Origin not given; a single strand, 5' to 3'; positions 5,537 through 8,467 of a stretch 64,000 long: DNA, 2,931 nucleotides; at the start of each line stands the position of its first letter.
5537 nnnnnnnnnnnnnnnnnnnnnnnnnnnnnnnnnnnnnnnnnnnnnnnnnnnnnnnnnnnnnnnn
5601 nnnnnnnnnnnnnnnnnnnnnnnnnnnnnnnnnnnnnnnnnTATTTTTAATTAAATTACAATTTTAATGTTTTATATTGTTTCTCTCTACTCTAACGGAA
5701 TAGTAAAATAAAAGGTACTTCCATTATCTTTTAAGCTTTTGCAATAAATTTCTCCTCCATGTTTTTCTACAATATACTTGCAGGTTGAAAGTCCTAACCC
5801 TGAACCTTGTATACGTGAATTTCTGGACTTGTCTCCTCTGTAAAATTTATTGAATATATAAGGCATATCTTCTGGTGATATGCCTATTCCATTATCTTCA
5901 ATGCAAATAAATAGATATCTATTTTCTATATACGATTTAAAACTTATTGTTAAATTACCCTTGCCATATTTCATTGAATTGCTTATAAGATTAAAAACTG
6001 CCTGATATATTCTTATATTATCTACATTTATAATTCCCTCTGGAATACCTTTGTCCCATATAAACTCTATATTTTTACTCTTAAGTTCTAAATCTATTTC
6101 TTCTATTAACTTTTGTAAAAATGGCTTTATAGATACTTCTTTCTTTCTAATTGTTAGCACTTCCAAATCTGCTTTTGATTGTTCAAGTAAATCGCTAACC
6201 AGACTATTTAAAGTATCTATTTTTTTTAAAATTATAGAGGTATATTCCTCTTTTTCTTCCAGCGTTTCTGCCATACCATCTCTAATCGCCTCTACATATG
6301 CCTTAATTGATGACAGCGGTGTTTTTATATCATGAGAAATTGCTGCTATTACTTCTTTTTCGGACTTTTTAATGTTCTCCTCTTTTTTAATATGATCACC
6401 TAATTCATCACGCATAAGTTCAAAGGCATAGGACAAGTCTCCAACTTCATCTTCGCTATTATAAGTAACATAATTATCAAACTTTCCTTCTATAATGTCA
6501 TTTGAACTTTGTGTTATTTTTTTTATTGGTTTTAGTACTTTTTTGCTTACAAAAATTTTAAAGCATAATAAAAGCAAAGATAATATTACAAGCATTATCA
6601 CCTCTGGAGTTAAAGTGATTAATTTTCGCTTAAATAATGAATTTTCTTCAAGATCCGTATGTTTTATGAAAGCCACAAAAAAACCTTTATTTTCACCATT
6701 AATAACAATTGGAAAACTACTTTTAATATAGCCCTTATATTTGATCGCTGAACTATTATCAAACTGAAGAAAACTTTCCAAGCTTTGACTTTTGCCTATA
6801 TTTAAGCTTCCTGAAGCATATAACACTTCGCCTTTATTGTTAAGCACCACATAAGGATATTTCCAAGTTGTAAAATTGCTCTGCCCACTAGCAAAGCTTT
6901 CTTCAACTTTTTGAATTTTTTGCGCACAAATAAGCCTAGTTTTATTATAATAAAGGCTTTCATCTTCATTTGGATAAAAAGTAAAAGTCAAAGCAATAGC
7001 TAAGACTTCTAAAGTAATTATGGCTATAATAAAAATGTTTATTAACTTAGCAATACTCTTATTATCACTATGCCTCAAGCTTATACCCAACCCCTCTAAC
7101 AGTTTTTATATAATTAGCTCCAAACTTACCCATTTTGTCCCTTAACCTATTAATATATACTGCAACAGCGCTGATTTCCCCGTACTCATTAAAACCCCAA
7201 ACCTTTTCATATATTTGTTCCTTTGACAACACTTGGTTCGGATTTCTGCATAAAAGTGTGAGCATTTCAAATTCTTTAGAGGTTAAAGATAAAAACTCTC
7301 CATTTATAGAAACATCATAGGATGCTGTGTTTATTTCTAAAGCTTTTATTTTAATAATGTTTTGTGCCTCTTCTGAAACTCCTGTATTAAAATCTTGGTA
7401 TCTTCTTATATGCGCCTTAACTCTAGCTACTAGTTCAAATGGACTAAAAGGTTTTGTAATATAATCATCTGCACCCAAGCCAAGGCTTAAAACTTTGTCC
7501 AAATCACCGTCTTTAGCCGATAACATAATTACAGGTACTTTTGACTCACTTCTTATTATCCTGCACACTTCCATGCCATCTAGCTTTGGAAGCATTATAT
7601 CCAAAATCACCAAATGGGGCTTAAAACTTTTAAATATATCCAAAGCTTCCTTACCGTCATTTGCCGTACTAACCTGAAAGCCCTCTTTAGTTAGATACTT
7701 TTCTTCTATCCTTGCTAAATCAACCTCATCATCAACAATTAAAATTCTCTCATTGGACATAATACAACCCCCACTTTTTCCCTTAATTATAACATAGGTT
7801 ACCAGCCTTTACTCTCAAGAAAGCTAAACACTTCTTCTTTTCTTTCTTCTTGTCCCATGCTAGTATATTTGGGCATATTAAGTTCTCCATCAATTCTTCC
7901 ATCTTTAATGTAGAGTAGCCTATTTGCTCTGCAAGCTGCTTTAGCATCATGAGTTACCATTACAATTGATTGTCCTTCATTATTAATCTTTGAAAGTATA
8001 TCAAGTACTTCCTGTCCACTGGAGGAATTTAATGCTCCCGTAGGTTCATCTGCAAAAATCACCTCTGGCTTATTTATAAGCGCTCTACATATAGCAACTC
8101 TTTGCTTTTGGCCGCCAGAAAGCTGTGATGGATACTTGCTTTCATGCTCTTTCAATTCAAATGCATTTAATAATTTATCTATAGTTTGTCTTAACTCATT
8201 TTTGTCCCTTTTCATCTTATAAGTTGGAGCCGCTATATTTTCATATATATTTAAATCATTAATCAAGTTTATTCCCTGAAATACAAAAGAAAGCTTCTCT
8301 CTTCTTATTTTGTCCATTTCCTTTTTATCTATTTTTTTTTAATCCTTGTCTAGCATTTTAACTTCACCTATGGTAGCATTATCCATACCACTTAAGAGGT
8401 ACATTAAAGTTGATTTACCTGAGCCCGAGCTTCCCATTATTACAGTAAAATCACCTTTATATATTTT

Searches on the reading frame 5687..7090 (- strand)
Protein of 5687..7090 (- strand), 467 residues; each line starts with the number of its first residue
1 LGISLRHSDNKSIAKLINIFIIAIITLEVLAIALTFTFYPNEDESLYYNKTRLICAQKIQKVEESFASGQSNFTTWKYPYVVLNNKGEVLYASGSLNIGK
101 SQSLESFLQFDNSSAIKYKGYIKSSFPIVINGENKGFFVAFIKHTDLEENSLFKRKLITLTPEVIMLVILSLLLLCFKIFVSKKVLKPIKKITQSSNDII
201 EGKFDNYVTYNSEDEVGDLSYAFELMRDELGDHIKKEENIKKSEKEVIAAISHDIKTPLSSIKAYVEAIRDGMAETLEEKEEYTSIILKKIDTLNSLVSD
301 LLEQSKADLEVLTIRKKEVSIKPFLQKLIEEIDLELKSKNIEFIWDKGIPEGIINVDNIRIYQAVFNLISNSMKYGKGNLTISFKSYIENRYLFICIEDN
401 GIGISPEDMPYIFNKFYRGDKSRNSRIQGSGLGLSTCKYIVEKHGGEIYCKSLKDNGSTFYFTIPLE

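Call 90: search_protein_families(library=ncbifam, proteins=[window:5687-7090:-], max_evalue=1e-8)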
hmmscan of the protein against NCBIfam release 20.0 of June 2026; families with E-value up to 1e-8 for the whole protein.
window:5687-7090:- (467 aa): 73 families (the best 25 are shown)
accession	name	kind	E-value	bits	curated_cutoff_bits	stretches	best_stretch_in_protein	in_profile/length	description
NF033092.0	HK_WalK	equivalog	5.2e-65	220.1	725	1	234-466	362-594/594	cell wall metabolism sensor histidine kinase WalK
NF046044.1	PnpS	equivalog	5e-55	187.1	400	1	238-465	164-390/390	two-component system histidine kinase PnpS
NF040691.1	MtrAB_MtrB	equivalog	8.9e-48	163.5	450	1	164-466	189-492/507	MtrAB system histidine kinase MtrB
NF012163.2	BaeS_SmeS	equivalog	4.8e-47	160.9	500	1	127-450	131-442/457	sensor histidine kinase efflux regulator BaeS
TIGR02966.1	phoR_proteo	equivalog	3.1e-45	154.6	334.2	1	234-463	104-332/333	phosphate regulon sensor histidine kinase PhoR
NF007837.0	PRK10549.1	equivalog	1.9e-44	152.2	603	1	166-460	168-452/466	envelope stress sensor histidine kinase BaeS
NF033091.0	HK_VanS_ACDEFG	equivalog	2.6e-44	151.5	400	1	169-464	3-292/293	vancomycin resistance histidine kinase VanS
NF033093.1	HK_VicK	exception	2.3e-39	135.3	680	1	241-466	206-435/448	cell wall metabolism sensor histidine kinase VicK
NF006800.0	PRK09303.1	equivalog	2.4e-39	135.4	342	1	242-466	149-377/383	histidine kinase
NF041210.1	his_kin_PieS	equivalog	2.4e-38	132.3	850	1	167-466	172-470/474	two component system sensor histidine kinase PieS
NF047874.1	MASE3_PAS_HK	subfamily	3.7e-38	131.7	560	1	228-466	382-625/655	MASE3 domain-containing sensor histidine kinase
TIGR02956.1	TMAO_torS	equivalog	1.4e-37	129.3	676.5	1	246-467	466-683/967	TMAO reductase system sensor histidine kinase/response regulator TorS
NF007007.0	PRK09470.1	equivalog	1.7e-37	129.4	486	1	79-466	90-459/463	envelope stress sensor histidine kinase CpxA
NF008468.0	PRK11360.1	equivalog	1.4e-36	126.1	646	1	246-466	398-608/616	two-component system sensor histidine kinase AtoS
NF053855.1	HisKinPhoRBctds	equivalog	8e-36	123.6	500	1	233-464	350-581/583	two-component system sensor histidine kinase PhoR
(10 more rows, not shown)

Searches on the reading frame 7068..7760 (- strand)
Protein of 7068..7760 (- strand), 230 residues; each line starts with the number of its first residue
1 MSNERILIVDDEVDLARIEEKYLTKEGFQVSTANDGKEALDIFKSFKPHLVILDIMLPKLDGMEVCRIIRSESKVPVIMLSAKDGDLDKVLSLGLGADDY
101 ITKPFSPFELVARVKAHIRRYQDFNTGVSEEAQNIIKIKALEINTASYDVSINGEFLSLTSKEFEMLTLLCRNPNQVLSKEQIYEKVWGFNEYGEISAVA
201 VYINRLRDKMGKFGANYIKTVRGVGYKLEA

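Call 90: search_protein_families(library=ncbifam, proteins=[window:7068-7760:-], max_evalue=1e-8)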
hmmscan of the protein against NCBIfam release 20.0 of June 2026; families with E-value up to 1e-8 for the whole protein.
window:7068-7760:- (230 aa): 85 families (the best 25 are shown)
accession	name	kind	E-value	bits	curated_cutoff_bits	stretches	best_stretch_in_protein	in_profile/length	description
NF040534.1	resp_reg_YycF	equivalog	2.4e-73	246.2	340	1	5-228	2-227/231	response regulator YycF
NF033117.2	vanR_ACDEGLN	exception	2.3e-69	233.4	350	1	6-229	1-226/226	VanR-ABDEGLN family response regulator transcription factor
NF045944.1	ResRegRpaBCyano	equivalog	4.9e-67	225.7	330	1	7-228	1-227/229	response regulator transcription factor RpaB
NF040689.1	MtrAB_MtrA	equivalog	2.9e-65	219.7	300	1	6-227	1-217/219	MtrAB system response regulator MtrA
NF033120.0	vanR_FM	exception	8.2e-63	212.1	460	1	2-229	2-230/231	vancomycin resistance response regulator transcription factor, VanR-F/VanR-M family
NF000401.1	vanR-A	exception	6.6e-61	205.7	500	1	4-229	3-230/231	vancomycin resistance response regulator transcription factor VanR-A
NF041733.1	resp_reg_CseB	equivalog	1.8e-59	200.9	350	1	5-229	2-227/228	two-component system response regulator CseB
TIGR02154.1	PhoB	equivalog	4.4e-58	196.3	296.2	1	4-228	3-225/226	phosphate regulon transcriptional regulator PhoB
NF041209.1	resp_regPieR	equivalog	1.5e-57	194.9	450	1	5-229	2-228/231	two component system response regulator PieR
NF053854.1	RespRegPhoBBctds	equivalog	2e-56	190.9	270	1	6-228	1-224/225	two-component system response regulator PhoB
NF008296.0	PRK11083.1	equivalog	1.5e-55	188.1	273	1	1-229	1-226/228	two-component system response regulator CreB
NF000404.1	vanR-D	exception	8.9e-55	185.7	500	1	3-229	2-231/232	vancomycin resistance response regulator transcription factor VanR-D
NF007982.1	PRK10710.1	equivalog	2.5e-51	174.5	380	1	3-230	7-229/235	envelope stress response regulator BaeR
NF007005.1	PRK09468.1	equivalog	2.9e-51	174.2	331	1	3-226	3-229/237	osmolarity response regulator transcription factor OmpR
NF041734.1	resp_reg_RppA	equivalog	5.5e-49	166.6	250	1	5-229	2-228/229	two-component system response regulator RppA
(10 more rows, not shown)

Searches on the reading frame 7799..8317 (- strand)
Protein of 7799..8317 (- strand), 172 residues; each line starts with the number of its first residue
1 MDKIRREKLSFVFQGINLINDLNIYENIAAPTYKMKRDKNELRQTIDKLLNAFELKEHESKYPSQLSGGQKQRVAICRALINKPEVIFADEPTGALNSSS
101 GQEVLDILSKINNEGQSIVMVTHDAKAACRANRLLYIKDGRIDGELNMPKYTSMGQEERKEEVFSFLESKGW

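Call 90: search_protein_families(library=ncbifam, proteins=[window:7799-8317:-], max_evalue=1e-8)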
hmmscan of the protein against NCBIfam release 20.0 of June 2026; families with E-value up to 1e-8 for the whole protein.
window:7799-8317:- (172 aa): 152 families (the best 25 are shown)
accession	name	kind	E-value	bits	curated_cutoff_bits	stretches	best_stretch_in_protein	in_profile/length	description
NF038007.1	ABC_ATP_DarD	equivalog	2.4e-43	148.1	375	1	4-142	80-218/218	darobactin export ABC transporter ATP-binding protein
TIGR03608.1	L_ocin_972_ABC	subfamily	1.3e-39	135.8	254.85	1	3-136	72-205/206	putative bacteriocin export ABC transporter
NF007826.0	PRK10535.1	equivalog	2.7e-39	135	966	1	3-147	82-226/648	macrolide ABC transporter ATP-binding protein/permease MacB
TIGR02211.1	LolD_lipo_ex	equivalog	1.2e-38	132.9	307.75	1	3-142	79-219/221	lipoprotein-releasing ABC transporter ATP-binding protein LolD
TIGR02982.1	heterocyst_DevA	subfamily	3.2e-37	128.2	295.8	1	3-142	79-219/220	ABC exporter ATP-binding subunit, DevA family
TIGR02673.1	FtsE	equivalog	8.8e-37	126.8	264.85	1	6-140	78-213/214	cell division ATP-binding protein FtsE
NF007879.0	PRK10584.1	equivalog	1.1e-33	116.9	336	1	3-143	84-225/228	putative ABC transporter ATP-binding protein YbbA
NF008639.0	PRK11629.1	equivalog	8.7e-33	113.7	360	1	3-148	84-230/234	lipoprotein-releasing ABC transporter ATP-binding protein LolD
NF007027.0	PRK09493.1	equivalog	2.3e-31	109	379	1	3-159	74-231/240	glutamine ABC transporter ATP-binding protein GlnQ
TIGR00968.1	3a0106s01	subfamily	4.4e-29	101.7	342.75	1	3-143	68-210/237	sulfate ABC transporter ATP-binding protein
NF008338.0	PRK11124.1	equivalog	6.9e-29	101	369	1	6-143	81-220/242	arginine ABC transporter ATP-binding protein ArtP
NF008428.0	PRK11264.1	equivalog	7.4e-29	100.7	406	1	6-161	84-241/250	L-cystine ABC transporter ATP-binding protein TcyN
NF043075.1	MMSYN1_0197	equivalog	1.3e-27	96.7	550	1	5-143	72-212/341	spermidine/putrescine ABC transporter ATP-binding protein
TIGR03265.1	PhnT2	equivalog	1.6e-27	96.7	457.7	1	9-143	78-214/353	putative 2-aminoethylphosphonate ABC transporter ATP-binding protein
TIGR01186.1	proV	subfamily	2.6e-27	95.9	326.6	1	3-142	67-208/363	betaine/proline/choline family ABC transporter ATP-binding protein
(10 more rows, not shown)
